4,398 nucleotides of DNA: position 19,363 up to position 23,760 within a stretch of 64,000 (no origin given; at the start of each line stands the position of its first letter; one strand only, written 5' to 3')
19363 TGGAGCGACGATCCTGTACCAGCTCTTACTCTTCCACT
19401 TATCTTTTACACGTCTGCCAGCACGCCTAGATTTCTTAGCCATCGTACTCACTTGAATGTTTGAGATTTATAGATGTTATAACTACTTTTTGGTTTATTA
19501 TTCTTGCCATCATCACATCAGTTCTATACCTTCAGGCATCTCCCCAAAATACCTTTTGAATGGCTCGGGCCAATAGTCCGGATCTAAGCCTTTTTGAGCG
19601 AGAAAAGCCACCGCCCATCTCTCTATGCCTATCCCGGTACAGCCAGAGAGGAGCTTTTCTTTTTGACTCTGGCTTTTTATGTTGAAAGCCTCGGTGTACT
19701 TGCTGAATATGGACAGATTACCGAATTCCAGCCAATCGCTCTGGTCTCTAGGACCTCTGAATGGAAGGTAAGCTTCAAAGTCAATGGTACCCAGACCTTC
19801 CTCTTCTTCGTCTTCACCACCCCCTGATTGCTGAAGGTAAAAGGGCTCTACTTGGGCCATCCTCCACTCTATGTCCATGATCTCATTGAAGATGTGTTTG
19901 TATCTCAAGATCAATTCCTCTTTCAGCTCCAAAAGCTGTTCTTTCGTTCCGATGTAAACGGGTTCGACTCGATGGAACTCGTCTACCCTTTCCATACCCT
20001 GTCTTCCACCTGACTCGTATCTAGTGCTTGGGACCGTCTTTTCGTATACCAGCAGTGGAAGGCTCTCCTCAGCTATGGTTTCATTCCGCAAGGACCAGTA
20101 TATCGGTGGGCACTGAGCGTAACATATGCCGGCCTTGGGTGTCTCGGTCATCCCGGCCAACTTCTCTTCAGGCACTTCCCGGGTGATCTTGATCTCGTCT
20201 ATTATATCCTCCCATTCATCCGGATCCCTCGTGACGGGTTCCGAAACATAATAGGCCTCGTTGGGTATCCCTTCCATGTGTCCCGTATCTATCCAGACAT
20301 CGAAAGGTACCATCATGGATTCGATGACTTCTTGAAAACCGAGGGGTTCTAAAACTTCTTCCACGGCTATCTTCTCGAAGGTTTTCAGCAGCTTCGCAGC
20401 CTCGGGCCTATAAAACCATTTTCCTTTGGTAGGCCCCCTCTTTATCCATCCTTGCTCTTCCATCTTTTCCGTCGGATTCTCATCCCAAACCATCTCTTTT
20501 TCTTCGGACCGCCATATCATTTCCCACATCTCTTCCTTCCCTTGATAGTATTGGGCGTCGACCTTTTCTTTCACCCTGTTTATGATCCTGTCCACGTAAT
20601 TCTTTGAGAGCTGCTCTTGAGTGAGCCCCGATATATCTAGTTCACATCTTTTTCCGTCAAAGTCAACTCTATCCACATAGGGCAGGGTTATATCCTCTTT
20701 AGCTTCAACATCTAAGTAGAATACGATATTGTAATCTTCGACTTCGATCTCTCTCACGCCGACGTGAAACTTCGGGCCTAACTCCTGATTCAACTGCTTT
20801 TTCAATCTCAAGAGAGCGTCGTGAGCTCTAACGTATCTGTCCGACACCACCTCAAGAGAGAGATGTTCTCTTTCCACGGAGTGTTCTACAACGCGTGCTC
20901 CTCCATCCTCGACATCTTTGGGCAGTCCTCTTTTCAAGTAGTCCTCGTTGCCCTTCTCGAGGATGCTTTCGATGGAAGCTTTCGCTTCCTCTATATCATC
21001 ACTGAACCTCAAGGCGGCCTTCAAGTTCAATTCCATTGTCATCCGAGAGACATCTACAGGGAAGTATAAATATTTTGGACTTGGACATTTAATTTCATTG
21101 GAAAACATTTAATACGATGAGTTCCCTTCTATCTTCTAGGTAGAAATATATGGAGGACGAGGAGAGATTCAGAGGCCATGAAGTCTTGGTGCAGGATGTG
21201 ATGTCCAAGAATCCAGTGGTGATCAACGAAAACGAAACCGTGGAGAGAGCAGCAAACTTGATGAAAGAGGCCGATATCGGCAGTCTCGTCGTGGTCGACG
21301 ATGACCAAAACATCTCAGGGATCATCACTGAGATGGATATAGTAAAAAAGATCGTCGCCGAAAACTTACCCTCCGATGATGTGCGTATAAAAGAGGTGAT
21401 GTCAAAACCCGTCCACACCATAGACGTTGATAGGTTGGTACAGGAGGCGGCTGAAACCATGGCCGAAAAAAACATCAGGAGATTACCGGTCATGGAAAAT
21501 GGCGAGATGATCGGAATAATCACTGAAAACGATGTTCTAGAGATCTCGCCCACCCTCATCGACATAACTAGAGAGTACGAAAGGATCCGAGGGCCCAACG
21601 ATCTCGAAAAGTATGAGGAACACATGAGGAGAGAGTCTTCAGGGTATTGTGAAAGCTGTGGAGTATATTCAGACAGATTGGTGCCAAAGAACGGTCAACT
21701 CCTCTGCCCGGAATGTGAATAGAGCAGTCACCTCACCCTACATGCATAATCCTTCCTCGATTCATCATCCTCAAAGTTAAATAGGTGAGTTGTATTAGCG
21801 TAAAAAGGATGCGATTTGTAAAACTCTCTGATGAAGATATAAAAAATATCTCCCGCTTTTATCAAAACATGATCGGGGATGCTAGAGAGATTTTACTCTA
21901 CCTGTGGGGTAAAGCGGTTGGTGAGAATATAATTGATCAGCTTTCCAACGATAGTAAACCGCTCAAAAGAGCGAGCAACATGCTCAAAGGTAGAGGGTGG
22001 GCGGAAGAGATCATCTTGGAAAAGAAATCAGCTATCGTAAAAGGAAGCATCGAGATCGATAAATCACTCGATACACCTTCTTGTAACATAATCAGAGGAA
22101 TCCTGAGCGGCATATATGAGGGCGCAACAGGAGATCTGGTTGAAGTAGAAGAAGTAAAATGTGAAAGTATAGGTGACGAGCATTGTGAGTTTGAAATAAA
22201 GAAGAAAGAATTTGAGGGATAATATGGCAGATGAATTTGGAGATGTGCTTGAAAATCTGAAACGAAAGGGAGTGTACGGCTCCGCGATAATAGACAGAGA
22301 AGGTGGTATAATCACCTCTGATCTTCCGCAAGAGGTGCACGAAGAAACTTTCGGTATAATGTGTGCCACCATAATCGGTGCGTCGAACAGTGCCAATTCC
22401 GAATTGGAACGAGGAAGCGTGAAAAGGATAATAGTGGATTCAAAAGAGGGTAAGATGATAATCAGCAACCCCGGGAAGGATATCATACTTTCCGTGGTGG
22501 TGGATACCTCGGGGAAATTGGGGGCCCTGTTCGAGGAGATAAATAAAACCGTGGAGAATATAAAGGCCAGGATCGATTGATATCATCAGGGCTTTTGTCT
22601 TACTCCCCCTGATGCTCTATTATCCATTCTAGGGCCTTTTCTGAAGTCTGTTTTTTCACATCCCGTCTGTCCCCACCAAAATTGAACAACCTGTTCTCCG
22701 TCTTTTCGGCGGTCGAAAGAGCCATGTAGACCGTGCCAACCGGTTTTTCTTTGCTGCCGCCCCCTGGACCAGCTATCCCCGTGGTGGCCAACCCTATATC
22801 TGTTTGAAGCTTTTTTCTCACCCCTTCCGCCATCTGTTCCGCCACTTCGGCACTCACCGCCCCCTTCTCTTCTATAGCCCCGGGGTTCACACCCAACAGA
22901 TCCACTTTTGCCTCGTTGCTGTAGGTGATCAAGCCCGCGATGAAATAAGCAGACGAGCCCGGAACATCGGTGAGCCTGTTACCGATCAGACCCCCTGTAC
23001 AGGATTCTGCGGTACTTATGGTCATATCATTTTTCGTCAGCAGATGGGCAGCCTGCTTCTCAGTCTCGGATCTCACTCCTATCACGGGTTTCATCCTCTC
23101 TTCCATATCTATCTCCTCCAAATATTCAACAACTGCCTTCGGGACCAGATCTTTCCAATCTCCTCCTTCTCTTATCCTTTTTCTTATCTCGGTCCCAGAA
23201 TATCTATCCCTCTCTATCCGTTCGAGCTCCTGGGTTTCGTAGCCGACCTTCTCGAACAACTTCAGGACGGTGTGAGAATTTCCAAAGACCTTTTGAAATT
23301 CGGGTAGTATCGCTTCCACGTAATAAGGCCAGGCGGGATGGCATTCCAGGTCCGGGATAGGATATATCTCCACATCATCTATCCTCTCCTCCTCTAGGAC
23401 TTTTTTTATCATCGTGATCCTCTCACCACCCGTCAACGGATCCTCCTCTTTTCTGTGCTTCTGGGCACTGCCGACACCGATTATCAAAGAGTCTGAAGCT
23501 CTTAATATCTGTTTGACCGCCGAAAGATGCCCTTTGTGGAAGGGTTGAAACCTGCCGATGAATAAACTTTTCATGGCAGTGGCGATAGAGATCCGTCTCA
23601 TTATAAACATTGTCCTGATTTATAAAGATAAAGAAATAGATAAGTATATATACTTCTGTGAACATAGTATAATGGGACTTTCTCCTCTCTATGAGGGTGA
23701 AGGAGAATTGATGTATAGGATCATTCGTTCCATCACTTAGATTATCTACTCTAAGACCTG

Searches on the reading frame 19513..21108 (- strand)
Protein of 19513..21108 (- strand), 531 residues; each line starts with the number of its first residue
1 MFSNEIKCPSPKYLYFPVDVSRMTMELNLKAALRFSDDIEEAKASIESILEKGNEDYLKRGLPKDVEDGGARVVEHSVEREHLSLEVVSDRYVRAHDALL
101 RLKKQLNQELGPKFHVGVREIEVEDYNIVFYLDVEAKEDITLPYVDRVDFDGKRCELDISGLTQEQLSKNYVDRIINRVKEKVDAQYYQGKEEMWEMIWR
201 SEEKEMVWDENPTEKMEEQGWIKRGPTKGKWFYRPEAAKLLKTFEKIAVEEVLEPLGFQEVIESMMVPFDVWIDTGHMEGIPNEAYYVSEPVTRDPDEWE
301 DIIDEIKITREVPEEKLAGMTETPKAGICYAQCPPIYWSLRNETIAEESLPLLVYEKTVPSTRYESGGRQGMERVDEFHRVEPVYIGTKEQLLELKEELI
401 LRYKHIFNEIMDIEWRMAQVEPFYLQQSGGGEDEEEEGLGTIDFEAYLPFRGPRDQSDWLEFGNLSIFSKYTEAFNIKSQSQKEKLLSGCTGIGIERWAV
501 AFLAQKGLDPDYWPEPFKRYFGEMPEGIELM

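Call 39: search_protein_families(library=pfam, proteins=[window:19513-21108:-], max_evalue=0.001)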
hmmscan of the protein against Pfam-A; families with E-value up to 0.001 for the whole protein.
window:19513-21108:- (531 aa): 2 families
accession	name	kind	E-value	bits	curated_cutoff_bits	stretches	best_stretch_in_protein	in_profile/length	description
PF18490.6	tRNA_bind_4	-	1.4e-43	149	25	1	25-185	1-161/162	tRNA-binding domain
PF00587.30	tRNA-synt_2b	-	3.7e-07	30.8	29.3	1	332-504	17-177/179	tRNA synthetase class II core domain (G, H, P, S and T)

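Call 96: search_protein_families(library=ncbifam, proteins=[window:19513-21108:-], max_evalue=0.001)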
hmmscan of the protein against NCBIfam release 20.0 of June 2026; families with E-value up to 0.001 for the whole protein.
window:19513-21108:- (531 aa): 4 families
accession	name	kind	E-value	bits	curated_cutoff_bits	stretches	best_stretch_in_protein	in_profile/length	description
NF002120.0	PRK00960.1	equivalog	2.7e-163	544.2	611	1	23-530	1-514/518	serine--tRNA ligase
TIGR00415.1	serS_MJ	equivalog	1e-89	301.3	489.55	1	25-527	1-508/518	serine--tRNA ligase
NF005479.0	PRK07080.1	equivalog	1.5e-11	43.8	357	1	329-518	132-312/318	amino acid--[acyl-carrier-protein] ligase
NF006625.0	PRK09194.1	equivalog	1.4e-05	24.2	558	0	219-280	29-88/559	proline--tRNA ligase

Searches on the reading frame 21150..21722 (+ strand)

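Call 39: search_protein_families(library=pfam, proteins=[window:21150-21722:+], max_evalue=0.001)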
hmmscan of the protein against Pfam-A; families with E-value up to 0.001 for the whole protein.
window:21150-21722:+ (190 aa): 1 family
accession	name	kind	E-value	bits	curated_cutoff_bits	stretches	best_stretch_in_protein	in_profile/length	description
PF00571.33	CBS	-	2.1e-32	111.6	24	2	80-132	1-54/57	CBS domain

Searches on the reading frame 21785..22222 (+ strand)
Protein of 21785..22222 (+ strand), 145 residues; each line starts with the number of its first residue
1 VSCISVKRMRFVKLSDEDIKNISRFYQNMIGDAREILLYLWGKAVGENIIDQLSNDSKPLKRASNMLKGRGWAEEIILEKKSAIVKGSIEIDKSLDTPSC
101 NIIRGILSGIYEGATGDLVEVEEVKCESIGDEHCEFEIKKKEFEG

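Call 82: search_protein_families(library=pfam, proteins=[window:21785-22222:+], max_evalue=0.001)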
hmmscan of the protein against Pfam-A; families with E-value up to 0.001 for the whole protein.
window:21785-22222:+ (145 aa): 1 family
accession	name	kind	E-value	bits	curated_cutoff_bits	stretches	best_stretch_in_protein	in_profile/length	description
PF02830.23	V4R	-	1.4e-14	54.3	31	1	93-139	13-61/62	V4R domain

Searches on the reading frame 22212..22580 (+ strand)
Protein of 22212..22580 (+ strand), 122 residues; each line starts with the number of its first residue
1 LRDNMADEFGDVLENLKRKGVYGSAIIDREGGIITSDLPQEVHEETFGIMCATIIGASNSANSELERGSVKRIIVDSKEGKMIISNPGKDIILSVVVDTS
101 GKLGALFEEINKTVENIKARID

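Call 82: search_protein_families(library=pfam, proteins=[window:22212-22580:+], max_evalue=0.001)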
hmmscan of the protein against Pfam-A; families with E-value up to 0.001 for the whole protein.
window:22212-22580:+ (122 aa): 1 family
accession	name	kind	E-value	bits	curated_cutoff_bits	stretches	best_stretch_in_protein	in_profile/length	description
PF03259.23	Robl_LC7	-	7.1e-10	38.9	23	1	12-96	5-90/91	Roadblock/LC7 domain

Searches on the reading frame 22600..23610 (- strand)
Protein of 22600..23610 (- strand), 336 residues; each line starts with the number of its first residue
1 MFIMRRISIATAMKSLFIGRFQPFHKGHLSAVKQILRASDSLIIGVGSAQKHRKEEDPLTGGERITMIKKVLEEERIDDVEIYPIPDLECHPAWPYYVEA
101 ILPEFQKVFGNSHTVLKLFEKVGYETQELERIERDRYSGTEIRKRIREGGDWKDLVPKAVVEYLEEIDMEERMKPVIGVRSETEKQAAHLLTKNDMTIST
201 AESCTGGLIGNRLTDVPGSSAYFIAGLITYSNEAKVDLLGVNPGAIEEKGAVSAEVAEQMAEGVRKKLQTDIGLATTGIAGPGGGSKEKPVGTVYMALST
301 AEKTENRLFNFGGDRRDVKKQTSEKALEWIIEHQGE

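Call 26: search_protein_families(library=pfam, proteins=[window:22600-23610:-], max_evalue=0.01)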
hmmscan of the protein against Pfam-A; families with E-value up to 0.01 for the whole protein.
window:22600-23610:- (336 aa): 4 families
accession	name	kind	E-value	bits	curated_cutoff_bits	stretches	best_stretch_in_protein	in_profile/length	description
PF02464.23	CinA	-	7.7e-58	195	23.5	1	182-332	3-153/155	Competence-damaged protein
PF01467.32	CTP_transf_like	-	2.5e-15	57.3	21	1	16-145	1-133/133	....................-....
PF05636.17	HIGH_NTase1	-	0.00075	19.3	27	0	122-185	191-261/402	HIGH Nucleotidyl Transferase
PF06787.16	HcgF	-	0.0017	18.6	25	0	254-284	86-116/163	FeGP cofactor biosynthesis protein HcgF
